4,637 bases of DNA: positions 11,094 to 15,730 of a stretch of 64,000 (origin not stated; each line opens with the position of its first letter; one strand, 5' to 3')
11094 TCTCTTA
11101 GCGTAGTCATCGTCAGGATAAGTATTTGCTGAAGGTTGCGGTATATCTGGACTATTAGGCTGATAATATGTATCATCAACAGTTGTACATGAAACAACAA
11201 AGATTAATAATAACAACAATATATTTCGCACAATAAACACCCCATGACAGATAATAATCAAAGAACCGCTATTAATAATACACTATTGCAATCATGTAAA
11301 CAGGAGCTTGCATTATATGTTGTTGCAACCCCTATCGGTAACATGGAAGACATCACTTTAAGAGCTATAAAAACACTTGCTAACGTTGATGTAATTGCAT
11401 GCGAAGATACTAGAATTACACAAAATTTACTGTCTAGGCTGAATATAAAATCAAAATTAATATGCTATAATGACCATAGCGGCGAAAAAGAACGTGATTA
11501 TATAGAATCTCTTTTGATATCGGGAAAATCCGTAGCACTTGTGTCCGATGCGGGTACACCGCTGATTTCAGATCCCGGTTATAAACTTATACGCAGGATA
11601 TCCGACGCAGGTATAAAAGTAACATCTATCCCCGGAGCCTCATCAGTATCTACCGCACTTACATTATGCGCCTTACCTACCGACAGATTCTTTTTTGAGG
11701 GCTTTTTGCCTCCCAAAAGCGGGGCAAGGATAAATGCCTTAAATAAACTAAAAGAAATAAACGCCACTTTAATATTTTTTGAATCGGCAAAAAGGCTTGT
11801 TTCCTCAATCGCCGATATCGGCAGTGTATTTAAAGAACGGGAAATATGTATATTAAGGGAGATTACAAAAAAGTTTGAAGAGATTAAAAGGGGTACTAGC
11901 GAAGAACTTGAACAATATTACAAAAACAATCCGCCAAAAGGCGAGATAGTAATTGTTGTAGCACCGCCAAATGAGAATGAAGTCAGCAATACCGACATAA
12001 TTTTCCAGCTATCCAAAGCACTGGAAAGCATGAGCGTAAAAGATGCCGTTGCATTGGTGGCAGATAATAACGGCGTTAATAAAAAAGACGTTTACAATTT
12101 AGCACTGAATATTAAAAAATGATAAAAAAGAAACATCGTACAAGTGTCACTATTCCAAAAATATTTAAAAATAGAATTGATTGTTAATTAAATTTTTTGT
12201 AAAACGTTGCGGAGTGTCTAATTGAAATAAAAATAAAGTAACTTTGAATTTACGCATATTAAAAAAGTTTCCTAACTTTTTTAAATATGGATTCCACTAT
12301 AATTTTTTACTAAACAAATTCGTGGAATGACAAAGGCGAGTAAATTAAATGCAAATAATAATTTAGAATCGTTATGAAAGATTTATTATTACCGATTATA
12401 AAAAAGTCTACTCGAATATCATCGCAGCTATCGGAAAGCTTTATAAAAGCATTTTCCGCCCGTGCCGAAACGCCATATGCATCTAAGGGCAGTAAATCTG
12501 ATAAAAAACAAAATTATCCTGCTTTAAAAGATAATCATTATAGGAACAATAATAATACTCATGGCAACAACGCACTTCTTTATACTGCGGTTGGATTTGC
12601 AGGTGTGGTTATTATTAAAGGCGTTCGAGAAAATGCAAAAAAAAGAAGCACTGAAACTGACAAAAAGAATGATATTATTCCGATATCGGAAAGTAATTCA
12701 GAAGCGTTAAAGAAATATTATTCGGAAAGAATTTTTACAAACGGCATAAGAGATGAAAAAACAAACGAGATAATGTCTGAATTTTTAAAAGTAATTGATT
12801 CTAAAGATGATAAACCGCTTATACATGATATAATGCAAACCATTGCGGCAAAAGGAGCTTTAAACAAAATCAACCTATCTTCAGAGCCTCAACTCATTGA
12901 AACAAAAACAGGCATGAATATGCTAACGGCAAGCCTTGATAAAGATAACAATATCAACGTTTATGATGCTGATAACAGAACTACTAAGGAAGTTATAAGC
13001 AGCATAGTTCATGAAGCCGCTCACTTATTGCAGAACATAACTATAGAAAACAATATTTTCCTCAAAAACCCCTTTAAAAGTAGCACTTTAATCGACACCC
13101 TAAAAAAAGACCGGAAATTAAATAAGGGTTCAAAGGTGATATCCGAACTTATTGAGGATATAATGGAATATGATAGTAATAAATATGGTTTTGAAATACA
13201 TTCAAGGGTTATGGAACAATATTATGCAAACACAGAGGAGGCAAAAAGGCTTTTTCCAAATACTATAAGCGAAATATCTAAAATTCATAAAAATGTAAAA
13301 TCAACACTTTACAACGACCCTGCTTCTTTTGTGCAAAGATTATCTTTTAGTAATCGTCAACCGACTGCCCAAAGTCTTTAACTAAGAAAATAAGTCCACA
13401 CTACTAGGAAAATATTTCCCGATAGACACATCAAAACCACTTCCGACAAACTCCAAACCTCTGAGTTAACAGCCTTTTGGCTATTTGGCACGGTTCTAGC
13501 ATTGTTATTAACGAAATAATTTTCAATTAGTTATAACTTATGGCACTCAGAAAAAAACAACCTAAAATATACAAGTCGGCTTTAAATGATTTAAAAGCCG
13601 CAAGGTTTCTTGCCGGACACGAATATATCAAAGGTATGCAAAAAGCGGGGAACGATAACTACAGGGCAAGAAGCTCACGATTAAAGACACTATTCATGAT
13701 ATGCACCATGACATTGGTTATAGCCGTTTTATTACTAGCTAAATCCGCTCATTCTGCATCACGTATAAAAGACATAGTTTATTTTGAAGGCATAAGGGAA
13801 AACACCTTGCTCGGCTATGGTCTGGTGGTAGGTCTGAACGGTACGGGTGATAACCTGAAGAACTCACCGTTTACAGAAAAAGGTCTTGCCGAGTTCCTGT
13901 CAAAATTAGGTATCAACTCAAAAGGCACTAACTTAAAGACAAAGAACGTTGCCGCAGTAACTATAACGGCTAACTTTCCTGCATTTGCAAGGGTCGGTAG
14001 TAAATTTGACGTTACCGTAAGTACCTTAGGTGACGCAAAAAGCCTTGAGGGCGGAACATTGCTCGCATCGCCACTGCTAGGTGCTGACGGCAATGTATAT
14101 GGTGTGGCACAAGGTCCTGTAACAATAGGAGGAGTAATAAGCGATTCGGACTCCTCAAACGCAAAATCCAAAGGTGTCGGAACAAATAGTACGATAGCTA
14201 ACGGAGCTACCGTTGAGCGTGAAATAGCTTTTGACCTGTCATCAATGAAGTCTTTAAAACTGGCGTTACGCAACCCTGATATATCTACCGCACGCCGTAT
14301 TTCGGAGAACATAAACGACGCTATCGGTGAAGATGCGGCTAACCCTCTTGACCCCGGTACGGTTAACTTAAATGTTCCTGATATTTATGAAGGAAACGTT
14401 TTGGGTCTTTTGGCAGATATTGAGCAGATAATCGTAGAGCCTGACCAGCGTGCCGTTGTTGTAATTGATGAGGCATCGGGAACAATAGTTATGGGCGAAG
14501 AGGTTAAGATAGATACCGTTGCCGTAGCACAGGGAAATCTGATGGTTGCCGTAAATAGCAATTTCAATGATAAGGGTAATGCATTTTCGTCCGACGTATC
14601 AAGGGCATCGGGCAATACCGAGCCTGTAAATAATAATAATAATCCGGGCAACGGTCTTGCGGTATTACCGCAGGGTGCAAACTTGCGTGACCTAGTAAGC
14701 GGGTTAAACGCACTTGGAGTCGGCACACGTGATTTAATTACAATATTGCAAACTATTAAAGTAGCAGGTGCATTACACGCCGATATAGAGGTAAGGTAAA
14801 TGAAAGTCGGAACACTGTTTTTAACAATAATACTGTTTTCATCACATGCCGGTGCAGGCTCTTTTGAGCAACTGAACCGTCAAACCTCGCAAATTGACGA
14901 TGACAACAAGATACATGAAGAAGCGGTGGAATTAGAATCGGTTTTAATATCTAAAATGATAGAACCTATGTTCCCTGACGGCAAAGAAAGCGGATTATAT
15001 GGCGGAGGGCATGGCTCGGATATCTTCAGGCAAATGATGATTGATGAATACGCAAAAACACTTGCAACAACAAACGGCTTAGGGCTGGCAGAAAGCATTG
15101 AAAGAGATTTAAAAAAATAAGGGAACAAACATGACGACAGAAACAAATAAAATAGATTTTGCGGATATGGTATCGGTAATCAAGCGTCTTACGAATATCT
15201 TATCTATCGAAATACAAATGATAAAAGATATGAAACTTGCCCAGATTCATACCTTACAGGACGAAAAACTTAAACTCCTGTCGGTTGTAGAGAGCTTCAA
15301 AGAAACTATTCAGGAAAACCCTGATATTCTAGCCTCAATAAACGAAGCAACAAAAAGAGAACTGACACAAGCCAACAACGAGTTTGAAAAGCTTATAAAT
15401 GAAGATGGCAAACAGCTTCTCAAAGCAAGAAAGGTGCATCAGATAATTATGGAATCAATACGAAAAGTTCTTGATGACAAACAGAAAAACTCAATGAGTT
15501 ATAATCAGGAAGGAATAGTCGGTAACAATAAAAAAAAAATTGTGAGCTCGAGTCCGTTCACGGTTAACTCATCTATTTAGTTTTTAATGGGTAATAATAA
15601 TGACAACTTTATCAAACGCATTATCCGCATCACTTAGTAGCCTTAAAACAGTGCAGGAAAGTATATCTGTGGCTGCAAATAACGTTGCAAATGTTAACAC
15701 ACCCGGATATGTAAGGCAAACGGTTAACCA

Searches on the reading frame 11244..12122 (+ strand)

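Call 45: search_protein_families(library=pfam, proteins=[window:11244-12122:+], max_evalue=0.01)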
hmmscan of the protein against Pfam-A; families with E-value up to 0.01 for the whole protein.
window:11244-12122:+ (292 aa): 2 families
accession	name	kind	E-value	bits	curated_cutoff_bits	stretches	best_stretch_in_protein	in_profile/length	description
PF00590.25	TP_methylase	-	3.9e-30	105.8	27.8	1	24-222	2-211/212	Tetrapyrrole (Corrin/Porphyrin) Methylases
PF23016.2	RsmI_C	-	1.2e-09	38.3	27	1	256-291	11-46/46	RsmI C-terminal HTH domain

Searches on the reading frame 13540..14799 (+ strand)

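Call 45: search_protein_families(library=pfam, proteins=[window:13540-14799:+], max_evalue=0.01)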
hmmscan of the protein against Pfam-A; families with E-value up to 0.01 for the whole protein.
window:13540-14799:+ (419 aa): 1 family
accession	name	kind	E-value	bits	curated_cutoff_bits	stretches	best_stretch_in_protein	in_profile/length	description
PF02119.21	FlgI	-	1.4e-118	396.2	25.3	1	75-418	1-343/343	Flagellar P-ring protein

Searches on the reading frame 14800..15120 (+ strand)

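Call 45: search_protein_families(library=pfam, proteins=[window:14800-15120:+], max_evalue=0.01)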
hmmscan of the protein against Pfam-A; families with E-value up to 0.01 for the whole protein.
window:14800-15120:+ (106 aa): 1 family
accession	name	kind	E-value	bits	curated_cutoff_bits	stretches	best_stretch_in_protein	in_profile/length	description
PF10135.14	Rod-binding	-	2.7e-12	47.5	25.1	1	61-102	8-50/51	Rod binding protein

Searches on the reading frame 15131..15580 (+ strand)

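Call 45: search_protein_families(library=pfam, proteins=[window:15131-15580:+], max_evalue=0.01)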
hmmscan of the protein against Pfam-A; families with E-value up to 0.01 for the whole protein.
window:15131-15580:+ (149 aa): 2 families
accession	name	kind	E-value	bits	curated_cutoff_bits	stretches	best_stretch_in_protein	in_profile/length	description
PF04458.17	DUF505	-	0.0032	16.3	28.7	1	31-114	270-355/622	Protein of unknown function (DUF505)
PF11727.13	ISG65-75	-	0.0076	15.9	25.1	1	43-129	67-154/281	Invariant surface glycoprotein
